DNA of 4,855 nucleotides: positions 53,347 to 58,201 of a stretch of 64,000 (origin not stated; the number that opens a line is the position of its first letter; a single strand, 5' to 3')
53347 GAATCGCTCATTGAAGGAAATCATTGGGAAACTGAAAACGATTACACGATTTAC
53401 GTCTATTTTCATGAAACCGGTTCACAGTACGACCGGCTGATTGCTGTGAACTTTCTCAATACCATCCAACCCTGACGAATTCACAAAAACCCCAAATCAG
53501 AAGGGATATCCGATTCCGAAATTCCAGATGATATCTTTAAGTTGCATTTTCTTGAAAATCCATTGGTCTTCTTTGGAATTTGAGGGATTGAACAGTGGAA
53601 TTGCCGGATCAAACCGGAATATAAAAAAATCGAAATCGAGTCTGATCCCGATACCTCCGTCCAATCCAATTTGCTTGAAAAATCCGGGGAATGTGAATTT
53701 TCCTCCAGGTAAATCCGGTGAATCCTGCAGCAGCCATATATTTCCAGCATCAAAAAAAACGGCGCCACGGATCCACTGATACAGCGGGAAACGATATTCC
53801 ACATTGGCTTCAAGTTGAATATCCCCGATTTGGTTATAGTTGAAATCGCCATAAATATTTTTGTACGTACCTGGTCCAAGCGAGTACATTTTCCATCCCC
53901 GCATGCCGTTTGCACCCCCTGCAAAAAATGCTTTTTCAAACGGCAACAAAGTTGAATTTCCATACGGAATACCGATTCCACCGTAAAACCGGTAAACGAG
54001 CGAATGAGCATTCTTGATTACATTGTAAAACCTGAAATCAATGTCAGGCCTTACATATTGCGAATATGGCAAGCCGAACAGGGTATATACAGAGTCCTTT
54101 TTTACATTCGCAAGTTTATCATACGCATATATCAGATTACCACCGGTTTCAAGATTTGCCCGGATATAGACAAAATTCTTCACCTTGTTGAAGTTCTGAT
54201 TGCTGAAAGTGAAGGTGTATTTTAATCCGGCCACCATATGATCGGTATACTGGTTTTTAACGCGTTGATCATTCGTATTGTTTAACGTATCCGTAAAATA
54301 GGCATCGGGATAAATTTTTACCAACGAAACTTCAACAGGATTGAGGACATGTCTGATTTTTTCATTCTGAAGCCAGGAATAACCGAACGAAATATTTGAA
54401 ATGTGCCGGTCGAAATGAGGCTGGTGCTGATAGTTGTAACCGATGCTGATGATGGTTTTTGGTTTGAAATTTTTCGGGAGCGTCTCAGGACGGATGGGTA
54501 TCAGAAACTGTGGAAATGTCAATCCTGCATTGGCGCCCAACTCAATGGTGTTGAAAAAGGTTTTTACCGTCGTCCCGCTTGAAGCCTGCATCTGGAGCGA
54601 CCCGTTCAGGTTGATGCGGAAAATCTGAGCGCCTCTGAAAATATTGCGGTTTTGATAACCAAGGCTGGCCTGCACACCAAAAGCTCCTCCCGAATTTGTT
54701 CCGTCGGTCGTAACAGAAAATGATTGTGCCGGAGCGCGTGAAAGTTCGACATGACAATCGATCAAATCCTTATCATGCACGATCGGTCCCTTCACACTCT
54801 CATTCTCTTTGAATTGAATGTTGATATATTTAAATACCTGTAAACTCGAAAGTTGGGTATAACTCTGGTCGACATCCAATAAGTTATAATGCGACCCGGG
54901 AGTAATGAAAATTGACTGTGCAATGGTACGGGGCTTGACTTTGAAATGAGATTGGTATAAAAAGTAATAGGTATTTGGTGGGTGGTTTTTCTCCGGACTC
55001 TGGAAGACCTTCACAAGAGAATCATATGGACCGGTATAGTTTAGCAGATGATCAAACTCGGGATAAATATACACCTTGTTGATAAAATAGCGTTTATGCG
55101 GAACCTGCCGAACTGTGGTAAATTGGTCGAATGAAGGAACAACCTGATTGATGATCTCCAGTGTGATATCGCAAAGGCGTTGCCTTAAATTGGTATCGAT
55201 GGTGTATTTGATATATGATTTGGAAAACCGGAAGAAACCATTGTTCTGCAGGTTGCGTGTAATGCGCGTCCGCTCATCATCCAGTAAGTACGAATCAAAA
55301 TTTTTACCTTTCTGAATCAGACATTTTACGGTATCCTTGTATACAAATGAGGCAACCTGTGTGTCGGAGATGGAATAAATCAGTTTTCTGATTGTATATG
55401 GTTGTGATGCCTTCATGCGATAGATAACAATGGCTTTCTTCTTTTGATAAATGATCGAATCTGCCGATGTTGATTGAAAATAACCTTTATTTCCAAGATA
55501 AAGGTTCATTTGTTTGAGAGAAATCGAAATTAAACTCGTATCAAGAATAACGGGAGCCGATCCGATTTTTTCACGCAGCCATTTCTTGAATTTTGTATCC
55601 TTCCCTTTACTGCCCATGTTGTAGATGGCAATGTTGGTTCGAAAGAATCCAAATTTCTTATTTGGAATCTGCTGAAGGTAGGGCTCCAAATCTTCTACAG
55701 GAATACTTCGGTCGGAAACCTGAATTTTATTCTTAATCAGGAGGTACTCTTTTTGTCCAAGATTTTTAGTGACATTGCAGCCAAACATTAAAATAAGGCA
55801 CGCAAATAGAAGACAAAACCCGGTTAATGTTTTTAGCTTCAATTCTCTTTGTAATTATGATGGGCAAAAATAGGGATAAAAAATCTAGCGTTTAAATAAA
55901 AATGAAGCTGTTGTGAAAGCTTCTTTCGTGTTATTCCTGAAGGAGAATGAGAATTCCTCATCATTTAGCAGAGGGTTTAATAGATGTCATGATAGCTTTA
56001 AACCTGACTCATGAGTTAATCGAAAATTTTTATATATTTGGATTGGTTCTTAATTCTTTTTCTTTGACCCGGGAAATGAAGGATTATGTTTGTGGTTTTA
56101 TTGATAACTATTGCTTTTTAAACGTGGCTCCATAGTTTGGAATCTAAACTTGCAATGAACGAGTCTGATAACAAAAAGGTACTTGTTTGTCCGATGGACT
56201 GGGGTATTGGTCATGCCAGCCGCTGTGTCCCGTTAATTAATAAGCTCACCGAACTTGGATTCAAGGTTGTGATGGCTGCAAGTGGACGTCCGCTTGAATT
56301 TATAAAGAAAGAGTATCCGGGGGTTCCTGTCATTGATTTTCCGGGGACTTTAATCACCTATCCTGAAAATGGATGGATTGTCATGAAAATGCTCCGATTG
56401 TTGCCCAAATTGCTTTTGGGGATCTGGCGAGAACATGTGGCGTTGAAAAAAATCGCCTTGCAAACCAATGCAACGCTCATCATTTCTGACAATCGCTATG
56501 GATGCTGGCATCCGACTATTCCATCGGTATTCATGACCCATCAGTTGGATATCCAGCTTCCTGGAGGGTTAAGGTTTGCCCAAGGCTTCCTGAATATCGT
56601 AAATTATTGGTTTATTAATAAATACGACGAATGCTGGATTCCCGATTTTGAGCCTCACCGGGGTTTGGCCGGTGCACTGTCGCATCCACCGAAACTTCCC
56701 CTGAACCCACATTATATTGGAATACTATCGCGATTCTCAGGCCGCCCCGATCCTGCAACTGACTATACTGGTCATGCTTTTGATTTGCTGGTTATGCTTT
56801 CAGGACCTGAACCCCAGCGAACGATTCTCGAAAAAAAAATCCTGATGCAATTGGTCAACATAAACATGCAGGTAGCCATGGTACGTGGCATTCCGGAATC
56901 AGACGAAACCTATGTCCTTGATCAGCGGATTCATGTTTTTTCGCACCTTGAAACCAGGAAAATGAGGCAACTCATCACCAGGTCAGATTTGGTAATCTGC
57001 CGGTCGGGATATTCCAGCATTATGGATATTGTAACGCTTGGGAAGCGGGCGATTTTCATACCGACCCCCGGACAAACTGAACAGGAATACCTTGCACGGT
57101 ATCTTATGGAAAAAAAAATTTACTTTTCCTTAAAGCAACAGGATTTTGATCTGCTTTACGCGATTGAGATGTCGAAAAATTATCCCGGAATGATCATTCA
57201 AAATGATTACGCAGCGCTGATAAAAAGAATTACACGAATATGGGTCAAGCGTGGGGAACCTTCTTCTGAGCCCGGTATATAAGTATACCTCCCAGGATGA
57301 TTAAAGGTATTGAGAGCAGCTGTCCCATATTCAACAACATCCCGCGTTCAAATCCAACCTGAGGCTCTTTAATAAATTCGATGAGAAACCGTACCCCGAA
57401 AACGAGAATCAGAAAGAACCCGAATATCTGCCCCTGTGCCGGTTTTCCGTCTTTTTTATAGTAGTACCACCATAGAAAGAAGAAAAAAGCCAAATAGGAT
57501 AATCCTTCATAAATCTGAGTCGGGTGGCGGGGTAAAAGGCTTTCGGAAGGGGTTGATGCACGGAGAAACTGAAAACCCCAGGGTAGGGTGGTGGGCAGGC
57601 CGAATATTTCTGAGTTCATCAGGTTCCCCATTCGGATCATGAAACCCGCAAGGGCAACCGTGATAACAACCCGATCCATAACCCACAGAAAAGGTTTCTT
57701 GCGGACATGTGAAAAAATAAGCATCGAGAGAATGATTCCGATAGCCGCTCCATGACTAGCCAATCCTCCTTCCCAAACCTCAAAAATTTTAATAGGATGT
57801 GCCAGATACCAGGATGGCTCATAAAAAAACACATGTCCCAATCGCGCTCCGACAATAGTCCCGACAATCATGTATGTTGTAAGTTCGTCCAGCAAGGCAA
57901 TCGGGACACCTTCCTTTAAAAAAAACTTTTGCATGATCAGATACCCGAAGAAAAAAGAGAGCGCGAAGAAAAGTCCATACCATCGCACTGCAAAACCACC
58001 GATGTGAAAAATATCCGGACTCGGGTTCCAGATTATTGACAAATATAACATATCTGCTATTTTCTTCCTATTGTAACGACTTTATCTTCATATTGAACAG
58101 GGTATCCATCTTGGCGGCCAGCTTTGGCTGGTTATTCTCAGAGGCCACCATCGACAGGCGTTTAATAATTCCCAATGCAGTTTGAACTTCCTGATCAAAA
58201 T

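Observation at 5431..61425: Short tandem-repeat arrays sit on gene ends throughout the window, and three unit families recur at distant loci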

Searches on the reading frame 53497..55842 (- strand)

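Call 17: search_protein_families(library=pfam, proteins=[window:53497-55842:-])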
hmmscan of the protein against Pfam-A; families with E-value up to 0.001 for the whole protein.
window:53497-55842:- (781 aa): 1 family
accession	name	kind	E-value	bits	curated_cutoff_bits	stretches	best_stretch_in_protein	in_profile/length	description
PF01103.29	Omp85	-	2e-24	87.2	24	1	389-778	19-322/325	Omp85 superfamily domain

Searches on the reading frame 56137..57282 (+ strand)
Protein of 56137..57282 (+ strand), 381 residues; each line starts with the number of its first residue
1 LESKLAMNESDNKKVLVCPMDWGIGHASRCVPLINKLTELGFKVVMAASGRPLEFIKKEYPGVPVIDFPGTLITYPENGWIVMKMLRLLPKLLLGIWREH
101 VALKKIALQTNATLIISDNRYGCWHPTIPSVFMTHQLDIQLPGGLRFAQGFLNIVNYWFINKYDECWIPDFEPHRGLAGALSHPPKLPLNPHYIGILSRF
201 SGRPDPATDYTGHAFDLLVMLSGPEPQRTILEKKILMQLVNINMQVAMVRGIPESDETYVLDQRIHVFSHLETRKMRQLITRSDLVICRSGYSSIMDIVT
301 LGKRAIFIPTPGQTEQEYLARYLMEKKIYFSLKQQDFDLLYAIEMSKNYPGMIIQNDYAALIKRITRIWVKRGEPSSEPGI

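Call 17: search_protein_families(library=pfam, proteins=[window:56137-57282:+])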
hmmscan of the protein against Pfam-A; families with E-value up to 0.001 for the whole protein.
window:56137-57282:+ (381 aa): 3 families
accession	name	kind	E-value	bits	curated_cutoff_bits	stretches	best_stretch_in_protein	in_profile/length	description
PF04101.22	Glyco_tran_28_C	-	3.1e-12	47.3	22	1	273-337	62-128/166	Glycosyltransferase family 28 C-terminal domain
PF13528.12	Glyco_trans_1_3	-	4.1e-07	29.9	25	0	23-118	11-102/322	Glycosyl transferase family 1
PF13439.12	Glyco_transf_4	-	0.0007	20.1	28.5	0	32-164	10-135/170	Glycosyltransferase Family 4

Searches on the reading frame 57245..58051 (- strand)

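Call 37: search_protein_families(library=pfam, proteins=[window:57245-58051:-])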
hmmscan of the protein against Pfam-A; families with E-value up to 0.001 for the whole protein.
window:57245-58051:- (268 aa): 1 family
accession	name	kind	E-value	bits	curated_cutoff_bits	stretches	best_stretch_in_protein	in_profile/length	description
PF01790.23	LGT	-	1.3e-71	241.2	24.9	1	12-259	1-239/240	Prolipoprotein diacylglyceryl transferase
